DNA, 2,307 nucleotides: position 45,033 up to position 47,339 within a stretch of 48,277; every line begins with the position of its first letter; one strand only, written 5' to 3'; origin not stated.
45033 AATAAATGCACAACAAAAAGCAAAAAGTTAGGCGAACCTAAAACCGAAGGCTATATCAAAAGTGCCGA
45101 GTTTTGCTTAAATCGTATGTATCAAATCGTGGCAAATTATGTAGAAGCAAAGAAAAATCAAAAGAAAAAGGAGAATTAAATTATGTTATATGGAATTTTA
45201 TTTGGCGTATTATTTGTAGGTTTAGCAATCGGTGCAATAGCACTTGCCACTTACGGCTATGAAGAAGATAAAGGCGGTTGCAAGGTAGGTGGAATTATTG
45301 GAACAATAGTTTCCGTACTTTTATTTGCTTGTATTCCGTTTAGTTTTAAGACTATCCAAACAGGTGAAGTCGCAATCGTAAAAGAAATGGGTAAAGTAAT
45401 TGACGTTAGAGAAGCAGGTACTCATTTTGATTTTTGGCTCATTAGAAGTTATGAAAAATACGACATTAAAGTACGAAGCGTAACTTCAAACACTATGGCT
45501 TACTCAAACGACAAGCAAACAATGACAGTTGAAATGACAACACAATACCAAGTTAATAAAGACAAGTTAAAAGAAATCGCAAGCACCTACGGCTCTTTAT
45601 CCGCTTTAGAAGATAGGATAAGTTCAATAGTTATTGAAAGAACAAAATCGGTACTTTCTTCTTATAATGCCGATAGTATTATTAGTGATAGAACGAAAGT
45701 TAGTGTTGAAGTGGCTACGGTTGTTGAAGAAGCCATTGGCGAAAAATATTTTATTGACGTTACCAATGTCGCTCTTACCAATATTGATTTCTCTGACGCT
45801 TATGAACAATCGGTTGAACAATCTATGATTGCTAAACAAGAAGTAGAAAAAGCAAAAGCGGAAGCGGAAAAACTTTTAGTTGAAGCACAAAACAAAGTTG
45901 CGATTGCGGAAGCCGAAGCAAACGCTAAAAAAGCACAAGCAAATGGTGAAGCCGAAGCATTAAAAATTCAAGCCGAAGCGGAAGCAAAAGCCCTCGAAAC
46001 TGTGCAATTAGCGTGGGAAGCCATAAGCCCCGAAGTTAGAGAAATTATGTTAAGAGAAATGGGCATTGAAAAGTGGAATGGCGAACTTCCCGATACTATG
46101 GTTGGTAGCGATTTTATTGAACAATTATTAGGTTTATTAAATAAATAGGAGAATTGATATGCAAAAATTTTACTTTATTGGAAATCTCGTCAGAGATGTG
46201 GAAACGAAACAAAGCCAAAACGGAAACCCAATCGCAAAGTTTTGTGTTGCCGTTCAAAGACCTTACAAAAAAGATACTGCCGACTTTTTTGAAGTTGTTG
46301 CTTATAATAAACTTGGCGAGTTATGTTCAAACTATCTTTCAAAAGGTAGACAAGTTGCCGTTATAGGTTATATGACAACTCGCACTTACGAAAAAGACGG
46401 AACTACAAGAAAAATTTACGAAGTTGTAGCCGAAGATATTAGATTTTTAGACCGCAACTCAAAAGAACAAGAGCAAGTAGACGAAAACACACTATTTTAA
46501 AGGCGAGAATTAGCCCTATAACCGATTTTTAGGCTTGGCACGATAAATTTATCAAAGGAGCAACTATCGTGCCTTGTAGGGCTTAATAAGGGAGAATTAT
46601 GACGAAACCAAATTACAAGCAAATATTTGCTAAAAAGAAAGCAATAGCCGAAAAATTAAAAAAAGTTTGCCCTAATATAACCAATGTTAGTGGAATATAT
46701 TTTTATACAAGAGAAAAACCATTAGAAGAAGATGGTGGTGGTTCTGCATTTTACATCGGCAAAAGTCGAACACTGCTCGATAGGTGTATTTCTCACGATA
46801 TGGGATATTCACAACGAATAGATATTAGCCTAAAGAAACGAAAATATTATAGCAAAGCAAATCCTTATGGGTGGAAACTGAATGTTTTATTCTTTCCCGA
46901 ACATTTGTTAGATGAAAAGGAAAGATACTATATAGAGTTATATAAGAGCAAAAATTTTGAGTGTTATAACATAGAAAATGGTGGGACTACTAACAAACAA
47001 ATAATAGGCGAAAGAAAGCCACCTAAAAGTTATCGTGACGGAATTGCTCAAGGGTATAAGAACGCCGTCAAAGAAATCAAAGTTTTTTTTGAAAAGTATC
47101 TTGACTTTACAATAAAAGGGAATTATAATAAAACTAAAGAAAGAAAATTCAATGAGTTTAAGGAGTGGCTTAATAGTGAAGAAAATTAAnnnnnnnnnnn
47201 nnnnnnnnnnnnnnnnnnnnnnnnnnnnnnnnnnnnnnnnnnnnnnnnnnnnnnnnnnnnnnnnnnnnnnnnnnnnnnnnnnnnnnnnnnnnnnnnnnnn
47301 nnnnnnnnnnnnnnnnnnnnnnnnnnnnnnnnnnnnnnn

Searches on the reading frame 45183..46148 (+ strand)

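Call 12: search_protein_families(library=phrogs, proteins=[window:45183-46148:+], max_evalue=0.001)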
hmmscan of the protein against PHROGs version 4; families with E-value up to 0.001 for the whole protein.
window:45183-46148:+ (321 aa): 2 families
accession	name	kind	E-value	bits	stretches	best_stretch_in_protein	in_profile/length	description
phrog_200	-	other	8.5e-50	170.9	1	3-309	45-349/379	lipoprotein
phrog_11908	-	unknown function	6.6e-06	26.1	1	187-270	229-308/430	-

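Call 64: search_protein_families(library=padloc, proteins=[window:45183-46148:+], max_evalue=0.001)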
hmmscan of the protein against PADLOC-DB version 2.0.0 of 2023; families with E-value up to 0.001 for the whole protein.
window:45183-46148:+ (321 aa): 0 families

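Call 66: search_protein_families(library=pfam, proteins=[window:45183-46148:+], max_evalue=0.01)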
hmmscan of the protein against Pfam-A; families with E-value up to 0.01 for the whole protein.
window:45183-46148:+ (321 aa): 1 family
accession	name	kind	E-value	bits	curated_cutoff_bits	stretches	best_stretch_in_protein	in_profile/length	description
PF01145.31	Band_7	-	3.3e-28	99.3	23.6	1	57-230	2-174/176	SPFH domain / Band 7 family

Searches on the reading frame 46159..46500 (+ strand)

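Call 12: search_protein_families(library=phrogs, proteins=[window:46159-46500:+], max_evalue=0.001)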
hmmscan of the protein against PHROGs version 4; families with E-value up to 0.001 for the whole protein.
window:46159-46500:+ (113 aa): 1 family
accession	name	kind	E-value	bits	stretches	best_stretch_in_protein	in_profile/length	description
phrog_44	-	DNA, RNA and nucleotide metabolism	1.1e-33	118.2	1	3-106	89-199/271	single strand DNA binding protein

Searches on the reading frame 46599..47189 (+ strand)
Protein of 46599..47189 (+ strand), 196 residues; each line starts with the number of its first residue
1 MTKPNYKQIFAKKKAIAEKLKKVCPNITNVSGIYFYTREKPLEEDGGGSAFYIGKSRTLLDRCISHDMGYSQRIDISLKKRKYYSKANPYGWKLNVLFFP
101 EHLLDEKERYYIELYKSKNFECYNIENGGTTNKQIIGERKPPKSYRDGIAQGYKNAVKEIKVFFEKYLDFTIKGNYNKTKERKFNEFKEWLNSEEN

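Call 12: search_protein_families(library=phrogs, proteins=[window:46599-47189:+], max_evalue=0.001)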
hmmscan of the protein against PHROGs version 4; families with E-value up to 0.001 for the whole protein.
window:46599-47189:+ (196 aa): 1 family
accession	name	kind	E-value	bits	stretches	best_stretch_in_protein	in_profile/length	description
phrog_19106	-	unknown function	1.3e-41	143.7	1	5-194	6-193/197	-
